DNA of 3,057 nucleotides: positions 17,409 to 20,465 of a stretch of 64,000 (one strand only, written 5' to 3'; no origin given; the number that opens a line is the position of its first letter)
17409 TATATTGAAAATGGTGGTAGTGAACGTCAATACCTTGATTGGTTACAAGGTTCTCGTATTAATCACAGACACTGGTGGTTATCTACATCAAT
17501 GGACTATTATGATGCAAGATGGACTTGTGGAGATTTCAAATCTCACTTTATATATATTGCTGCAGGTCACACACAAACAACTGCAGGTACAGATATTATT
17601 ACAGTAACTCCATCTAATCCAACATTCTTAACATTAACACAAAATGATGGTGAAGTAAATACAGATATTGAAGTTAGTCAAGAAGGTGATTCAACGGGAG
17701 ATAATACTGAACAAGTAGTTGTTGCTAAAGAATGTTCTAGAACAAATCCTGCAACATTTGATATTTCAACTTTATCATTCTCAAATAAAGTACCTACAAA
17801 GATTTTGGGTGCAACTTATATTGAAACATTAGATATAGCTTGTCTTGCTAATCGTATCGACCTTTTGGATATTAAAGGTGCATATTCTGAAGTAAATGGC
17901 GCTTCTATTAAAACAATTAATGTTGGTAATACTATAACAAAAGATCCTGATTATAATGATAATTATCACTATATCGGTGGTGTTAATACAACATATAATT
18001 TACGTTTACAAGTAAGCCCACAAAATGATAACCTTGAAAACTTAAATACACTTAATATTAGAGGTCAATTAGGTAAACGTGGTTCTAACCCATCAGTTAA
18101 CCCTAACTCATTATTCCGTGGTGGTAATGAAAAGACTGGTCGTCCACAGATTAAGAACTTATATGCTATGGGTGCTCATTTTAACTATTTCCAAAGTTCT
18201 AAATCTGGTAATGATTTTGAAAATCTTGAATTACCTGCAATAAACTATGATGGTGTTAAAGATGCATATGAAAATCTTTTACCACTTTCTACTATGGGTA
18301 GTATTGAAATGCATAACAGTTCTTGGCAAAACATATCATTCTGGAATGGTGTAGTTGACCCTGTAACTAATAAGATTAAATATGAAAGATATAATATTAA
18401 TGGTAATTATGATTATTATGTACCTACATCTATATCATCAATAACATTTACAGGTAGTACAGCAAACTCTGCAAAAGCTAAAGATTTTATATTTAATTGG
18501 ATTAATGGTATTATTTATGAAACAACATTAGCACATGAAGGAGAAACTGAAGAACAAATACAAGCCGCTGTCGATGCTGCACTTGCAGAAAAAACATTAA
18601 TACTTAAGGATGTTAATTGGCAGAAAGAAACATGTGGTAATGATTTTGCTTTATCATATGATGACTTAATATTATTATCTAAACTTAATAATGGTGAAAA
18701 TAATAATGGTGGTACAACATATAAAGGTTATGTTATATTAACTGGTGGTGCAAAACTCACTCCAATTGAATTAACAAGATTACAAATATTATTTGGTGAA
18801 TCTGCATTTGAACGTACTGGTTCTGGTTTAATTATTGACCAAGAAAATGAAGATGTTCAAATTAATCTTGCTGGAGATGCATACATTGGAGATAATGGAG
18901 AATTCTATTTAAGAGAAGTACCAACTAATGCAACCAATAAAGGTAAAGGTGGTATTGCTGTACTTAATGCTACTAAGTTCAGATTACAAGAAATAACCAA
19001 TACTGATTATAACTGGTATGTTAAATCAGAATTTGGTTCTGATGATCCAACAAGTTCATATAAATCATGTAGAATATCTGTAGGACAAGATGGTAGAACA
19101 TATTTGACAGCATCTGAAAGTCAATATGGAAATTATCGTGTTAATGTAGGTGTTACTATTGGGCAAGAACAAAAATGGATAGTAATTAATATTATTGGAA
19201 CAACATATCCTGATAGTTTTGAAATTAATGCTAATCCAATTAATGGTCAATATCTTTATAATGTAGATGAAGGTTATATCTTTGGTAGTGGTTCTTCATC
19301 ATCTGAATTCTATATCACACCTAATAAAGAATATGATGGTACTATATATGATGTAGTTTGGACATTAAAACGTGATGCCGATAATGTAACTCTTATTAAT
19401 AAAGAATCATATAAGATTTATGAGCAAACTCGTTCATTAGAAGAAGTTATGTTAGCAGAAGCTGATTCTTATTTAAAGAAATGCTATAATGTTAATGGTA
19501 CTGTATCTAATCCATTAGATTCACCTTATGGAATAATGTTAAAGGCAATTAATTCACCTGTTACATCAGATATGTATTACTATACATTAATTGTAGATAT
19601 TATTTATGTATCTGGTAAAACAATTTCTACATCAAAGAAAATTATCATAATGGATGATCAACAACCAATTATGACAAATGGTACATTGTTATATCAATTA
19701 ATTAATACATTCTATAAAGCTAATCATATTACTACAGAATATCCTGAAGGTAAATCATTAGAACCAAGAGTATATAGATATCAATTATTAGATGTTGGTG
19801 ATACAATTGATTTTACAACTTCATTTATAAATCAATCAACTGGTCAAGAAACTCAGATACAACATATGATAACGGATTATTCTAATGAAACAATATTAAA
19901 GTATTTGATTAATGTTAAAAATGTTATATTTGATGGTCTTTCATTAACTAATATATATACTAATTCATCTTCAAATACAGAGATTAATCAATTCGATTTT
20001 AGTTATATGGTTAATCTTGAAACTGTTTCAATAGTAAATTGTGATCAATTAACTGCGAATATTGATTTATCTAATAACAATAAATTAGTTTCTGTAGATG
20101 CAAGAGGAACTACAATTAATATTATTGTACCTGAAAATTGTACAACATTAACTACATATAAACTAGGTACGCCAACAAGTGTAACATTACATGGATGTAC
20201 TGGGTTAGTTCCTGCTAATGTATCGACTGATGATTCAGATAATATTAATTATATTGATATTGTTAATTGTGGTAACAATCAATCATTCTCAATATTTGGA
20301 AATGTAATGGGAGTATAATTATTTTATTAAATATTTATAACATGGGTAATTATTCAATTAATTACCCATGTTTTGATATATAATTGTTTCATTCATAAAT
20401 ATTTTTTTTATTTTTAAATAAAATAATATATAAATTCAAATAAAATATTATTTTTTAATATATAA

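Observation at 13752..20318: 2188-aa structural giant with a His/Trp/Asp-rich central region and an LRR-like C-terminus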

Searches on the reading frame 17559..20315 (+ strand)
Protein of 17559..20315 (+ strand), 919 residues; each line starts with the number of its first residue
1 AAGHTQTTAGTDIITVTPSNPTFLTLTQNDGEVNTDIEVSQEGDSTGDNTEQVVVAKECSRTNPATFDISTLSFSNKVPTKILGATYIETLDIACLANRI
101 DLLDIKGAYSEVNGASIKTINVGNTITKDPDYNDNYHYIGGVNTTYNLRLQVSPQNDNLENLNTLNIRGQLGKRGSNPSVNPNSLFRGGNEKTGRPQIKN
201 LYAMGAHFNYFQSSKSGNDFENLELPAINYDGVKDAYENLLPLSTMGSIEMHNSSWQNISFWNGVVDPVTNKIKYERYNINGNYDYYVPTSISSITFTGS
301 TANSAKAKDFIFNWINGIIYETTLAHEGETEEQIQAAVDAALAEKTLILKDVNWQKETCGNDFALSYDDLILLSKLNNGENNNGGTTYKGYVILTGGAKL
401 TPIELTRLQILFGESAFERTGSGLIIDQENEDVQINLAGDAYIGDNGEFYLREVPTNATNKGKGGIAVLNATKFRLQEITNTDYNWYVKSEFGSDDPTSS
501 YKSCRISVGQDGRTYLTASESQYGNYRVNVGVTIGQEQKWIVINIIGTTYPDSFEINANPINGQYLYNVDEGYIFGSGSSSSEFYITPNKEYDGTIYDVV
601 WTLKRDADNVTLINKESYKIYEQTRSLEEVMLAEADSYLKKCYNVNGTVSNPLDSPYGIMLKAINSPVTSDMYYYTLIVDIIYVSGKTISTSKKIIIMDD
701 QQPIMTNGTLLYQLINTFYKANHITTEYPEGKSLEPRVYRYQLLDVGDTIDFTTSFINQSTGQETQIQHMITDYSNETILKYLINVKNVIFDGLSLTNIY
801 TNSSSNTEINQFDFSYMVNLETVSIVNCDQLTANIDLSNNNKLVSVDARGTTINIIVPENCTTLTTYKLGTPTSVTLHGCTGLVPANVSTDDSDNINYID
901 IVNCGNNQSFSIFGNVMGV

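Call 52: predict_structure(alignment_id=A3)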
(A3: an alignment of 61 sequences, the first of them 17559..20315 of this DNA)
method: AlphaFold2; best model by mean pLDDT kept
length: 919 residues; sequences in the alignment: 61
mean_pLDDT: 87.5   pTM: 0.67
mean pLDDT of the five models: 87.5, 87.5, 86.7, 86.2, 85.8
residues with pLDDT >= 90: 514; 70-90: 344; 50-70: 43; < 50: 18
segments of 3 or more residues with pLDDT < 50: 32-46, 476-478
pLDDT, mean of each block of 10 residues (from residue 1): 85 90 80 43 48 75 90 81 83 91 84 87 93 93 88 79 94 77 77 87 92 93 96 89 93 95 93 95 96 95 91 97 96 96 95 87 87 91 78 81 88 80 83 84 90 80 81 62 82 84 90 89 92 86 93 91 78 88 91 90 93 91 81 83 68 73 86 93 93 93 89 94 90 91 90 92 92 91 94 93 88 94 96 94 96 94 95 94 94 93 91 92
secondary structure, 60 per line:
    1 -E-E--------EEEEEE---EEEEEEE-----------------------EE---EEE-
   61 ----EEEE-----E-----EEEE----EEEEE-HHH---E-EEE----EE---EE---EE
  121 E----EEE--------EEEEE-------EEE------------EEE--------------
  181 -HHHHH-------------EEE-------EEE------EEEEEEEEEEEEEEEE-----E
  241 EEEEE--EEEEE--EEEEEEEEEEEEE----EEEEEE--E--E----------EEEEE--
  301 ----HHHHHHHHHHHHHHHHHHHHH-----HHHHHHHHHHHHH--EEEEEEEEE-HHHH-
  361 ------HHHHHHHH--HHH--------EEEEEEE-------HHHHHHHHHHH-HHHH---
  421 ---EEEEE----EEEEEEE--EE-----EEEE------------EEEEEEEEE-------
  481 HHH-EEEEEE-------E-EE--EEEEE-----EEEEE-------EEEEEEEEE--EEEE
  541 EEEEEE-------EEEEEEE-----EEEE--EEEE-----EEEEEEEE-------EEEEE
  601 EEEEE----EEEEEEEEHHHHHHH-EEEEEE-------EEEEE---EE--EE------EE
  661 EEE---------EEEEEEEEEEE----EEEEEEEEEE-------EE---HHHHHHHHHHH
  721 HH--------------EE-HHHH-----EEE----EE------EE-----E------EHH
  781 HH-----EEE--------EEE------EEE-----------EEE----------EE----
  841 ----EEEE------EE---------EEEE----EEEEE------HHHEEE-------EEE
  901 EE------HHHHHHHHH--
elements in order (helices of 4 or more, strands of 3 or more residues): E13-18 E22-28 E57-59 E65-68 E80-83 E88-92 E102-104 E119-121 E126-128 E137-141 E149-151 E164-166 H182-186 E200-202 E210-212 E219-234 E240-245 E248-252 E255-267 E272-277 E294-298 H305-325 H331-343 E346-354 H356-359 H367-374 E388-394 H402-412 H414-417 E424-428 E433-439 E449-452 E465-473 E485-490 E504-508 E514-518 E526-534 E537-546 E554-560 E566-569 E572-575 E581-588 E596-605 E610-617 H618-624 E626-631 E639-643 E659-663 E673-683 E688-697 H710-722 H740-743 E749-751 H779-782 E788-790 E799-801 E808-810 E822-824 E845-848 E866-869 E874-878 E888-890 E898-902 H909-917

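Call 54: fold_search(model_id=the predicted structure, library=pdb)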
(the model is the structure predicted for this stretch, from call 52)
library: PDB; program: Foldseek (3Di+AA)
matches with E <= 10: 1928; with E <= 0.001: 200
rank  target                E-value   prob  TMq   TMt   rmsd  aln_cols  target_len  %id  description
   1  6fwx_A                4.9e-06  1.00  0.12  0.38  10.8       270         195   10  Chimeric titin Z1Z2-Z1Z2 tandem (Z1212) functionalized with a GRGDS exogenous peptide from fibronectin (released 2019-03-27)
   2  3b43                  6.7e-06  1.00  0.12  0.17  11.1       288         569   10  I-band fragment I65-I70 from titin (released 2008-01-22)
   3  2yn5_B                1.2e-05  1.00  0.12  0.30  10.8       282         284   13  Structural insight into the giant calcium-binding adhesin SiiE: implications for the adhesion of Salmonella enterica t (released 2013-04-03)
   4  2a38_A                1.3e-05  1.00  0.13  0.44   9.7       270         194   11  Crystal structure of the N-Terminus of titin (released 2006-06-24)
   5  6sdb_A                1.3e-05  1.00  0.13  0.38   9.1       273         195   11  Chimeric titin Z1Z2 functionalized with a KLER exogenous peptide from decorin (released 2019-09-18)
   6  1ya5_A                1.4e-05  1.00  0.13  0.40   9.5       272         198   10  Crystal structure of the titin domains z1z2 in complex with telethonin (released 2005-12-20)
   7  2f8v_A                1.7e-05  1.00  0.13  0.39  10.0       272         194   11  Structure of full length telethonin in complex with the N-terminus of titin (released 2006-06-27)
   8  1q1p                  1.8e-05  1.00  0.10  0.23  12.3       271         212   14  E-Cadherin activation (released 2004-04-20)
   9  3mtr_B                2.2e-05  1.00  0.15  0.50   7.7       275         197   10  Crystal structure of the Ig5-FN1 tandem of human NCAM (released 2010-06-23)
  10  6sdb_E                2.5e-05  1.00  0.14  0.44   8.8       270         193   10  Chimeric titin Z1Z2 functionalized with a KLER exogenous peptide from decorin (released 2019-09-18)
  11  2f8v_D                2.7e-05  1.00  0.13  0.39   9.8       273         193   10  Structure of full length telethonin in complex with the N-terminus of titin (released 2006-06-27)
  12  2f8v_C                2.9e-05  1.00  0.12  0.37  10.3       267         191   10  Structure of full length telethonin in complex with the N-terminus of titin (released 2006-06-27)
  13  6sdb_B                3.0e-05  1.00  0.09  0.35  16.2       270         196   10  Chimeric titin Z1Z2 functionalized with a KLER exogenous peptide from decorin (released 2019-09-18)
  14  2ill                  3.1e-05  1.00  0.11  0.35  12.1       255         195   10  Anomalous substructure of Titin-A168169 (released 2007-02-20)
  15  2yn5_A                3.3e-05  1.00  0.13  0.31  10.2       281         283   12  Structural insight into the giant calcium-binding adhesin SiiE: implications for the adhesion of Salmonella enterica t (released 2013-04-03)
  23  5i99                  5.6e-05  1.00  0.13  0.24  12.2       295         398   10  Crystal structure of mouse CNTN3 Ig5-Fn2 domains (released 2016-08-31)
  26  4zmx_B                6.5e-05  1.00  0.10  0.27  12.3       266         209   10  Crystal structure of human P-cadherin (int-X-dimer) (released 2016-09-07)
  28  4zt1_A                6.8e-05  1.00  0.11  0.27  11.7       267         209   10  Crystal structure of human E-Cadherin (residues 3-213) in x-dimer conformation (released 2016-06-01)
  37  4zmp                  9.3e-05  1.00  0.10  0.26  12.1       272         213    9  Crystal structure of human P-cadherin (ss-dimer Q101L) (released 2016-09-07)
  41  5k6x_A                1.1e-04  1.00  0.08  0.17  20.6       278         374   13  Sidekick-2 immunoglobulin domains 1-4, crystal form 1 (released 2016-09-28)
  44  4zmq_B                1.2e-04  1.00  0.10  0.27  12.6       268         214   11  Crystal structure of human P-cadherin (ss-X-dimer) (released 2016-09-07)
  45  4zte_A                1.3e-04  1.00  0.11  0.29  11.7       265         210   10  Crystal structure of human E-Cadherin (residues 3-213) in complex with a peptidomimetic inhibitor (released 2016-06-01)
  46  5k6y_A                1.3e-04  1.00  0.08  0.16  20.5       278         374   14  Sidekick-2 immunoglobulin domains 1-4, crystal form 2 (released 2016-09-28)
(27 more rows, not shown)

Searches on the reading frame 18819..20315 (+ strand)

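Call 24: search_protein_families(library=pfam, proteins=[window:18819-20315:+], max_evalue=5)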
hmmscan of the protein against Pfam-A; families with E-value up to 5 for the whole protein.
window:18819-20315:+ (499 aa): 1 family
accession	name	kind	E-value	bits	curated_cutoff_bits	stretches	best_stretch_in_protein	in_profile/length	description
PF13953.12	PapC_C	-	0.035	14.3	27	0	86-105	27-45/66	PapC C-terminal domain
